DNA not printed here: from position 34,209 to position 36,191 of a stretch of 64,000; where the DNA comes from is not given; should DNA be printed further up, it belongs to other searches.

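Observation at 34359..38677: Minus-strand operon: polytopic (GT-C-like?) membrane protein + DPPR-synthase-like UbiA + LRR lipoprotein, a possible polyprenyl-phosphoribose-dependent envelope glycosylation system in a Firmicute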

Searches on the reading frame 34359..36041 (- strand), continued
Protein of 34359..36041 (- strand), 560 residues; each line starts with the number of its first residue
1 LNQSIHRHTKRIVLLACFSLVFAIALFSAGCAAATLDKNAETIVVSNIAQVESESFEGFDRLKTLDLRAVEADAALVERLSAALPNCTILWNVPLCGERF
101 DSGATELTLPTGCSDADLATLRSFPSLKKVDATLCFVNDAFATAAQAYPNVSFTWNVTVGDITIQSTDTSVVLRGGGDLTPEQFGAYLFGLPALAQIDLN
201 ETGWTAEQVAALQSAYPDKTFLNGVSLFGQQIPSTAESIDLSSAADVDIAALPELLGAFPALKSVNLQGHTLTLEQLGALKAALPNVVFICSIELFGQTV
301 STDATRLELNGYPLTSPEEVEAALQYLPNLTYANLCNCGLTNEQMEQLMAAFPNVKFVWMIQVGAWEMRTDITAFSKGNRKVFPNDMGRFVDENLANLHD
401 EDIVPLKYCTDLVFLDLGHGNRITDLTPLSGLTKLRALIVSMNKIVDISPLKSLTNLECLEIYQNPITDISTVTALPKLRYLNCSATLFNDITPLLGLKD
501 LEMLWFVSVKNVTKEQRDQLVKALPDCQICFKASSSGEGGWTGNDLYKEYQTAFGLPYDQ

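Call 87: predict_structure(alignment_id=A2)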
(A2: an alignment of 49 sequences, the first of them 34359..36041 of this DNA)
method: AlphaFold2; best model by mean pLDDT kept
length: 560 residues; sequences in the alignment: 49
mean_pLDDT: 91.4   pTM: 0.67
mean pLDDT of the five models: 91.4, 90.7, 89.9, 89.7, 89.5
residues with pLDDT >= 90: 437; 70-90: 94; 50-70: 21; < 50: 8
segments of 3 or more residues with pLDDT < 50: 1-7
pLDDT, mean of each block of 10 residues (from residue 1): 47 72 65 76 91 88 95 93 93 94 97 94 96 96 96 95 95 83 94 94 84 92 86 89 92 91 95 95 96 94 96 94 94 97 97 97 97 95 94 93 97 93 93 97 96 98 96 98 95 97 93 96 97 79 90 86
secondary structure, 60 per line:
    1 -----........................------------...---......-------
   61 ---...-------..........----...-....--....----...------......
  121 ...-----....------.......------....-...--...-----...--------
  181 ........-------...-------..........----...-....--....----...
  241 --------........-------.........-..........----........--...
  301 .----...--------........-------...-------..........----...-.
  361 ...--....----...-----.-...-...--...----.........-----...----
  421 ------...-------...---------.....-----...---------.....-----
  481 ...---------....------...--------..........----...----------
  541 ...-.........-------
elements in order: H6-29 E42-44 H48-53 E64-66 H74-83 E88-90 E92-95 E98-101 E106-108 H115-123 E129-132 H139-145 E152-155 E157-159 E162-164 E170-172 H181-188 E196-198 H206-215 E220-222 E224-227 E230-233 E238-240 H249-256 E264-272 H274-283 E288-295 E298-301 E306-308 H317-324 E332-334 H342-351 E356-358 E360-363 E366-369 E374-376 E388-390 H400-408 E414-416 E437-439 H449-453 E459-461 H471-475 E481-483 H493-496 E503-505 H514-523 E528-530 H545-553
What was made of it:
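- The LRR model shows a compact solenoid without an obvious Ser/Thr-rich linker (call 87).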

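Call 90: fold_search(model_id=the predicted structure, library=pdb)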
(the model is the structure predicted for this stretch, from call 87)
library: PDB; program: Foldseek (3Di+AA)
matches with E <= 10: 1420; with E <= 0.001: 353
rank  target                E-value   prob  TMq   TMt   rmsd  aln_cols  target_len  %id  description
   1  8h64_C                5.7e-12  1.00  0.22  0.26  23.3       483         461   18  Crystal structure of Internalin A from Listeria monocytogenes with nanobody VHH24 bound (released 2023-10-04)
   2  2omy_A                6.8e-12  1.00  0.23  0.27  23.5       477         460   18  Crystal structure of InlA S192N/hEC1 complex (released 2007-06-05)
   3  2omv_A                7.9e-12  1.00  0.21  0.25  23.7       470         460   18  Crystal structure of InlA S192N Y369S/hEC1 complex (released 2007-06-05)
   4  8h64_A                9.9e-12  1.00  0.22  0.27  23.4       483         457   17  Crystal structure of Internalin A from Listeria monocytogenes with nanobody VHH24 bound (released 2023-10-04)
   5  2omw_A                1.2e-11  1.00  0.22  0.26  22.4       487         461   19  Crystal structure of InlA S192N Y369S/mEC1 complex (released 2007-06-05)
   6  8h64_G                1.4e-11  1.00  0.22  0.27  23.6       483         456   17  Crystal structure of Internalin A from Listeria monocytogenes with nanobody VHH24 bound (released 2023-10-04)
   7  5il7_A                2.4e-11  1.00  0.19  0.24  26.1       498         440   17  Leucine rich repeat domain of the Chlorobium tepidum Roco protein (released 2016-03-16)
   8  4u09_B                3.1e-11  1.00  0.23  0.32  24.9       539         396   16  Structure of Leptospira interrogans LRR protein LIC12759 (released 2015-06-03)
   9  2omx_A                4.3e-11  1.00  0.23  0.27  26.7       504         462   16  Crystal structure of InlA S192N G194S+S/hEC1 complex (released 2007-08-28)
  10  1o6t                  4.9e-11  1.00  0.20  0.25  26.9       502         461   16  Internalin (INLA, Listeria monocytogenes) - functional domain, uncomplexed (released 2002-12-23)
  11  8h62_A                6.0e-11  1.00  0.23  0.27  23.2       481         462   19  Crystal structure of Internalin A from Listeria monocytogenes with human E-cadherin EC12 (released 2023-10-04)
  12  2omu_A                1.0e-10  1.00  0.22  0.27  23.8       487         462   18  Crystal structure of InlA G194S+S Y369S/hEC1 complex (released 2007-08-28)
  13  1o6s_A                1.2e-10  1.00  0.21  0.26  27.1       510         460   16  Internalin (Listeria monocytogenes) / E-Cadherin (human) Recognition Complex (released 2002-12-13)
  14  1o6v_A                1.3e-10  1.00  0.22  0.26  26.1       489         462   18  Internalin (INLA, Listeria monocytogenes) - functional domain, uncomplexed (released 2002-12-23)
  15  2omz_A                1.5e-10  1.00  0.21  0.25  22.6       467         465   19  Crystal structure of InlA Y369A/hEC1 complex (released 2007-08-28)
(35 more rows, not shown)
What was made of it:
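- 34359..36041 (-): Gene 3: LRR lipoprotein of 560 aa with a TTG start. The lipobox Cys31 is encoded at 35949-35951. All-LRR solenoid model with pLDDT 91.4; best PDB match is internalin A at E 5.7e-12 (calls 87, 90).
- On Bacterial LRR lipoprotein (internalin-like LRR): Foldseek match to internalin A at E 5.7e-12 (call 90).
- LRR proteins are classically adhesins; the best structural match is internalin A (call 90).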
